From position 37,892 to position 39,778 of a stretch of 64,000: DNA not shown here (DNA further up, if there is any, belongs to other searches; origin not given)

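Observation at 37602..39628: XRE repressor followed by a membrane sensor with a cytoplasmic trypsin-like protease: serine-protease analogue of BlaR1/BlaI or ImmA/ImmR?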

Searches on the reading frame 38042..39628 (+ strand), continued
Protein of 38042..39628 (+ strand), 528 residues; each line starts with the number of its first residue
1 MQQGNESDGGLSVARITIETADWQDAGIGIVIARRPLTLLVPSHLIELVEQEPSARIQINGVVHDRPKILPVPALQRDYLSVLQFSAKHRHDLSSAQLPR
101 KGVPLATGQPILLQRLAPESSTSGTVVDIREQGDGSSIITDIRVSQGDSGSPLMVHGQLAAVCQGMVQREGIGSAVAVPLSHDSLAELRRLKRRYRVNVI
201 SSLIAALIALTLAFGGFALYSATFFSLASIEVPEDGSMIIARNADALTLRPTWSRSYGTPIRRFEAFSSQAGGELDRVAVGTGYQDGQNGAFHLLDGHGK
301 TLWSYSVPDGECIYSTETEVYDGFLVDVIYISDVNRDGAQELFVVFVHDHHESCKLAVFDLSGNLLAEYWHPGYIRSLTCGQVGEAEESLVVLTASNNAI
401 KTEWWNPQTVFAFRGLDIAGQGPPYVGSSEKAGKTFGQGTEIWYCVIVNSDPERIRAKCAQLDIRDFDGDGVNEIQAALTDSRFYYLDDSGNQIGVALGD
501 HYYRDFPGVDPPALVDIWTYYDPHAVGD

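Call 30: find_encoding_contigs(protein=P0075, flank=4000, max_places=4)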
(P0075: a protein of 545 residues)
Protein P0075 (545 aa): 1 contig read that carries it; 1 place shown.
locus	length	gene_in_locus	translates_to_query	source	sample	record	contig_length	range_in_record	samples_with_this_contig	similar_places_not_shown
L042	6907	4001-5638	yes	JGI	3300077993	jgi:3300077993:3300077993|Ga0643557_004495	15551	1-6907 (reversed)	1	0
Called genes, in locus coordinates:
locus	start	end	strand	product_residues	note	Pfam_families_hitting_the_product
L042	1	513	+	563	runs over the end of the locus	PF01558:POR, PF01855:POR_N, PF17147:PFOR_II (weak)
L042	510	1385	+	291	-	PF02775:TPP_enzyme_C, PF12367:PFO_beta_C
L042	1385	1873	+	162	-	PF00578:AhpC-TSA, PF08534:Redoxin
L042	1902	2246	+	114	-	PF01880:Desulfoferrodox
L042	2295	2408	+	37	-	PF06397:Desulfoferrod_N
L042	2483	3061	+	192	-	PF14512:TM1586_NiRdase (faint), PF00881:Nitroreductase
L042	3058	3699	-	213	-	PF00929:RNase_T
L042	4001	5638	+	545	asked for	PF13229:Beta_helix, PF05048:NosD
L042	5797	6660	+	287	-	PF00892:EamA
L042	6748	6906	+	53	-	?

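Call 31: find_encoding_contigs(protein=P0076, flank=4000, max_places=3)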
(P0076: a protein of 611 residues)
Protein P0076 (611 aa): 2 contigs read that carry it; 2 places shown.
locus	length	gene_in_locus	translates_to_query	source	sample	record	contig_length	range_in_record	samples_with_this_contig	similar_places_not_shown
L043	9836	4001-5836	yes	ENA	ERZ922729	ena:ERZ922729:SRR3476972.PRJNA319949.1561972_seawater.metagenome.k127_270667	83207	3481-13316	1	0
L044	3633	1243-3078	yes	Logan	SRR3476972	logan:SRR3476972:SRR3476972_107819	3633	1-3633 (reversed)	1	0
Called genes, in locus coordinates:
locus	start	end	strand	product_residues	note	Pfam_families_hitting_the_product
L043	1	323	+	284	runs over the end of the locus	-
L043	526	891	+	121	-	PF00903:Glyoxalase, PF18029:Glyoxalase_6 (weak), PF22677:Ble-like_N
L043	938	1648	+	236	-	PF03575:Peptidase_S51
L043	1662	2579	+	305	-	PF00165:HTH_AraC, PF12833:HTH_18, PF00165:HTH_AraC, PF06445:GyrI-like, PF14526:Cass2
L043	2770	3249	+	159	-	PF06445:GyrI-like, PF14526:Cass2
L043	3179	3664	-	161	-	-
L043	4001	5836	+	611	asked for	-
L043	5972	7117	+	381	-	PF00248:Aldo_ket_red, PF13183:Fer4_8 (weak), PF13187:Fer4_9, PF13534:Fer4_17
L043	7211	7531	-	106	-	PF02627:CMD (weak)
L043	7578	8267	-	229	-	PF13386:DsbD_2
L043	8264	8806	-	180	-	-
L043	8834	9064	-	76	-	PF13192:Thioredoxin_3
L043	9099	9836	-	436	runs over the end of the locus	PF03773:ArsP_1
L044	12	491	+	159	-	PF06445:GyrI-like, PF14526:Cass2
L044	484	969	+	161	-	PF01980:TrmO_N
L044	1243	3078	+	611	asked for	-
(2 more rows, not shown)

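Call 32: find_encoding_contigs(protein=P0083, flank=4000, max_places=3)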
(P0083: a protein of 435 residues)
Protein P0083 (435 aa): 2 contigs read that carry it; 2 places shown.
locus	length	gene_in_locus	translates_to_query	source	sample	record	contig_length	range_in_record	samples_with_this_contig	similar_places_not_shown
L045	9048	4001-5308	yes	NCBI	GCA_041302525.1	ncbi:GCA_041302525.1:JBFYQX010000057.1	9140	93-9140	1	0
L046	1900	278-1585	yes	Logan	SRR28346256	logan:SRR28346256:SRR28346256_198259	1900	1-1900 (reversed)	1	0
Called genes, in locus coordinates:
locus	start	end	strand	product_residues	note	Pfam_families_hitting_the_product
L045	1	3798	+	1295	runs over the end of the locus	?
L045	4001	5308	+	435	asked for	PF13365:Trypsin_2 (weak)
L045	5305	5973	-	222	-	PF01168:Ala_racemase_N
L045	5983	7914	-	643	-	PF00005:ABC_tran, PF02463:SMC_N (faint), PF13191:AAA_16 (faint), PF13555:AAA_29 (faint), PF05729:NACHT (faint), PF12848:ABC_tran_Xtn, PF00005:ABC_tran, PF16326:ABC_tran_CTD (weak), +3 more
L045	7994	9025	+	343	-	PF04055:Radical_SAM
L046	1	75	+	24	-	?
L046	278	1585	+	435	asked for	PF13365:Trypsin_2 (weak)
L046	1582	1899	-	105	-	?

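Call 33: find_encoding_contigs(protein=P0088, flank=4000, max_places=3)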
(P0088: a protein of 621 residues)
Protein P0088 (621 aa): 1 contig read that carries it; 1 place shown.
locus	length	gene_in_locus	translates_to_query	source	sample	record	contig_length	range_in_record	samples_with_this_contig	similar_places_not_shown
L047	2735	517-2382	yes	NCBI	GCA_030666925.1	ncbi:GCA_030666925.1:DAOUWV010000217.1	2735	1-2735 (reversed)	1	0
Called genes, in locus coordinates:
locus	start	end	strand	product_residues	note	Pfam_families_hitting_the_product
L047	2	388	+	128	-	?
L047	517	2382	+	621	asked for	PF14580:LRR_9 (faint), PF12799:LRR_4 (weak), PF13855:LRR_8, PF12799:LRR_4 (weak)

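Call 34: find_encoding_contigs(protein=P0093, flank=4000, max_places=3)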
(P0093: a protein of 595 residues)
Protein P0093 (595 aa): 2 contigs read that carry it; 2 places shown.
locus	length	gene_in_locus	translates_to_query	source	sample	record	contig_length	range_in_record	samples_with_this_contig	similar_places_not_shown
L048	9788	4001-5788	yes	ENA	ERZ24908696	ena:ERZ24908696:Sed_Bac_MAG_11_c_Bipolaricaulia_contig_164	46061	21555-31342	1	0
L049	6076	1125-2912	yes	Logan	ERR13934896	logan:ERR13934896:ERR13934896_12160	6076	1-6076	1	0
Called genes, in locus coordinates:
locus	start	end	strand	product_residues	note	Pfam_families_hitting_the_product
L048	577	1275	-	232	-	-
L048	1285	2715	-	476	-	PF18911:PKD_4, PF00801:PKD, PF18911:PKD_4, PF00801:PKD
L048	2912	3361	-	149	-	-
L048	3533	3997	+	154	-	PF13560:HTH_31, PF24250:HVO_2718 (faint), PF01381:HTH_3, PF12844:HTH_19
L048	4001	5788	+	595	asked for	PF00089:Trypsin (faint), PF23952:LRR_EndoS (faint), PF13855:LRR_8 (faint), PF23598:LRR_14 (weak), PF12799:LRR_4 (weak), PF13516:LRR_6 (faint), PF12799:LRR_4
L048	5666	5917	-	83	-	-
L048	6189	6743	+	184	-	-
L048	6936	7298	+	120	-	PF12643:MazG-like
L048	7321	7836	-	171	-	PF00881:Nitroreductase, PF14512:TM1586_NiRdase (weak), PF00881:Nitroreductase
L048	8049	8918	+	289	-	PF00892:EamA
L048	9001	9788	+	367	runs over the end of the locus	-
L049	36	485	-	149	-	-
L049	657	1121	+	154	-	PF13560:HTH_31, PF24250:HVO_2718 (faint), PF01381:HTH_3, PF12844:HTH_19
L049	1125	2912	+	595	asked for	PF00089:Trypsin (faint), PF23952:LRR_EndoS (faint), PF13855:LRR_8 (faint), PF23598:LRR_14 (weak), PF12799:LRR_4 (weak), PF13516:LRR_6 (faint), PF12799:LRR_4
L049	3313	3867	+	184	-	-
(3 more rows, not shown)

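Call 57: search_protein_families(library=padloc, proteins=[window:38042-39628:+], max_evalue=0.01)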
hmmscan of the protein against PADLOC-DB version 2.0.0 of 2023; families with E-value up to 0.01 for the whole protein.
window:38042-39628:+ (528 aa): 0 families

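Call 58: search_protein_families(library=phrogs, proteins=[window:38042-39628:+], max_evalue=0.01)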
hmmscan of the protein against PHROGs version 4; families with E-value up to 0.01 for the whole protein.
window:38042-39628:+ (528 aa): 0 families

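Call 70: list_cluster_members(proteins=[P0075, P0076, P0083, P0084, P0086, P0088, P0090, P0094, P0096, P0117])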
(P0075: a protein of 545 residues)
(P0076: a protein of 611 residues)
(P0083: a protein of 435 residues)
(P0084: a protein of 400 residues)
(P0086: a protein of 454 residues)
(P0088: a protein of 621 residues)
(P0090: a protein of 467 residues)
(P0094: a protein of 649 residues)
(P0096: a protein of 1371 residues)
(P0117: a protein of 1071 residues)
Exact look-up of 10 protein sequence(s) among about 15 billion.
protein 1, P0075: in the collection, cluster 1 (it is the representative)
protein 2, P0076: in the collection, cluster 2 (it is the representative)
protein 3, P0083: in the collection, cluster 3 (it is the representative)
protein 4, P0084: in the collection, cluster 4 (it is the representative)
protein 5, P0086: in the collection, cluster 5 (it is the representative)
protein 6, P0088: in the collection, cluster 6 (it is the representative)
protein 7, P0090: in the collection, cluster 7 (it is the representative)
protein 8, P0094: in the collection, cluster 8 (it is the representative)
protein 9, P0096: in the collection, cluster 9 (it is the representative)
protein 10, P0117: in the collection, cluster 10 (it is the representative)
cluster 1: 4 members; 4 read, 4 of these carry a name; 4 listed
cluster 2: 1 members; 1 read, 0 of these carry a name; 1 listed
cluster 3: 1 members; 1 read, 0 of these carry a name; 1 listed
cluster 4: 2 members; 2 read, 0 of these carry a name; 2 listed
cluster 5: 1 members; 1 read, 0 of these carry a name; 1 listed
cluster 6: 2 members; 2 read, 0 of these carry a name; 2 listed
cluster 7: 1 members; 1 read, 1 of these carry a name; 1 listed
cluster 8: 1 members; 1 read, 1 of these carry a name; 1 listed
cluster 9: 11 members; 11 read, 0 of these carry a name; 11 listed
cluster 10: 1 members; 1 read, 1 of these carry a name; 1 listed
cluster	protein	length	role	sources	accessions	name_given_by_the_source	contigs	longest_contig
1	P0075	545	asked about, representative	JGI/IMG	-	parallel beta-helix repeat protein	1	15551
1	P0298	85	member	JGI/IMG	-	hypothetical protein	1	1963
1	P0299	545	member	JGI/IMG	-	parallel beta-helix repeat protein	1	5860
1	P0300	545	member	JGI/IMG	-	parallel beta-helix repeat protein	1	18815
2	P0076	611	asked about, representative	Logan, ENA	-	-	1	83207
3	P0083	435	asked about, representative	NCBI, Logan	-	-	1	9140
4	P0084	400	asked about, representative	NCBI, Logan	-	-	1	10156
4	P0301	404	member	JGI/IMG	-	-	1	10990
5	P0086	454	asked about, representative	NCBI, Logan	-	-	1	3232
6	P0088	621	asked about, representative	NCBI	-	-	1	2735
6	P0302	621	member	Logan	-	-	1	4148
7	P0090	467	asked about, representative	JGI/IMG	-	hypothetical protein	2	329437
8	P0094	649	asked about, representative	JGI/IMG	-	hypothetical protein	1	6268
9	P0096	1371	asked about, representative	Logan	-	-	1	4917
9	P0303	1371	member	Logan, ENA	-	-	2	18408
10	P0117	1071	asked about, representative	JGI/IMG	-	hypothetical protein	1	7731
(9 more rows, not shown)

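Call 72: search_protein_families(library=pfam, proteins=[L014:4712-5341:+, L015:4416-5204:+, L019:4457-5242:+, L020:2327-3676:-, L020:336-2327:-, L027:78-1634:+, L016:28-1071:+, L030:4096-4965:+, L014:7520-8314:+, L021:4402-5292:+], max_evalue=0.0001)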
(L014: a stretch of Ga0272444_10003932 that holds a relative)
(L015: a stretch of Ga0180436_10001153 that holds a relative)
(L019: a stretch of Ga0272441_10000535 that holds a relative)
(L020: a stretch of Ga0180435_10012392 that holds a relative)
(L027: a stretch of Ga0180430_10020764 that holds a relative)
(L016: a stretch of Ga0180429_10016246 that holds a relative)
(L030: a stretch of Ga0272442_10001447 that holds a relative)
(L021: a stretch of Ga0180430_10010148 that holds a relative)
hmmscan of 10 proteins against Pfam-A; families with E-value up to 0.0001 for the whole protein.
L014:4712-5341:+ (209 aa): 0 families

L015:4416-5204:+ (262 aa): 2 families
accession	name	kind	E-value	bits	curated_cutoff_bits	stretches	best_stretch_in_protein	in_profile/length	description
PF13483.12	Lactamase_B_3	-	4.5e-31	108.4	24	1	30-205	1-160/160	Beta-lactamase superfamily domain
PF12706.13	Lactamase_B_2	-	3.1e-06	27.4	27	0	64-206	28-200/200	Beta-lactamase superfamily domain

L019:4457-5242:+ (261 aa): 2 families
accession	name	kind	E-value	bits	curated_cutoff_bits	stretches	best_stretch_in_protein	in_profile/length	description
PF13483.12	Lactamase_B_3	-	3.9e-34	118.4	24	1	31-204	2-160/160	Beta-lactamase superfamily domain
PF12706.13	Lactamase_B_2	-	3.1e-10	40.4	27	1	64-205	28-200/200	Beta-lactamase superfamily domain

L020:2327-3676:- (449 aa): 7 families
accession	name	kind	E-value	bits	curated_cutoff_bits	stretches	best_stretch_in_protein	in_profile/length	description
PF12799.13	LRR_4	-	2.1e-35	120.4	27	4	325-362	1-39/44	Leucine Rich repeats (2 copies)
PF13855.12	LRR_8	-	4e-13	49.3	27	1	320-359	20-61/61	Leucine rich repeat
PF23598.1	LRR_14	-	1.8e-11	43.9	40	1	84-206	24-152/353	Leucine-rich repeat region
PF13516.12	LRR_6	-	2.2e-10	40.2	23.4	0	103-120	2-19/24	Leucine Rich repeat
PF23952.1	LRR_EndoS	-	4.6e-10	40.2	27.9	0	129-249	26-114/116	Endo-beta-N-acetylglucosaminidase EndoS LRR domain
PF00560.39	LRR_1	-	3.1e-07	29.6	20.6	0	326-340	1-15/23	Leucine Rich Repeat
PF14580.12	LRR_9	-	3.7e-06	27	30.5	0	327-404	44-126/175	Leucine-rich repeat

L020:336-2327:- (663 aa): 3 families
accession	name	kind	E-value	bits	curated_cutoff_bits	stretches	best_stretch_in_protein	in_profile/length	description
PF08309.17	LVIVD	-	8.2e-46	153.5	20.2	3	551-591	2-42/42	LVIVD repeat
PF04151.21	PPC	-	3.4e-16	60.3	25.9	1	59-126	3-69/70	Bacterial pre-peptidase C-terminal domain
PF09826.15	Beta_propel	-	6.2e-06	25.8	22.4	0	428-484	89-130/495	Beta propeller domain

L027:78-1634:+ (518 aa): 3 families
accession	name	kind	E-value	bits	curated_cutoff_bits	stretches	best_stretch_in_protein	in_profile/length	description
PF19289.4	PmbA_TldD_3rd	-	3.3e-34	118.4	22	1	265-499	2-203/220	PmbA/TldA metallopeptidase C-terminal domain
PF01523.21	PmbA_TldD_1st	-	8.2e-15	55.2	20.9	1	51-115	1-65/65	PmbA/TldA metallopeptidase domain 1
PF19290.4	PmbA_TldD_2nd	-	1.5e-11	45.1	20.9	1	145-257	2-109/109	PmbA/TldA metallopeptidase central domain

L016:28-1071:+ (347 aa): 1 family
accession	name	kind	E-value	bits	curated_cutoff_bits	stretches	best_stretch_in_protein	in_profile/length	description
PF19289.4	PmbA_TldD_3rd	-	4.1e-36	124.7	22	1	98-328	6-203/220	PmbA/TldA metallopeptidase C-terminal domain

L030:4096-4965:+ (289 aa): 0 families

L014:7520-8314:+ (264 aa): 0 families

L021:4402-5292:+ (296 aa): 1 family
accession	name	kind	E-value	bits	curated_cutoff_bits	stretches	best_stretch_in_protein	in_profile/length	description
PF08445.16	FR47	-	4.4e-08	33.4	22.1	1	223-286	18-80/86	FR47-like protein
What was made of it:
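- Tried and rejected: The flanks are heterogeneous: MBL-fold, LRR and LVIVD surface proteins, PmbA/TldD (call 72).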
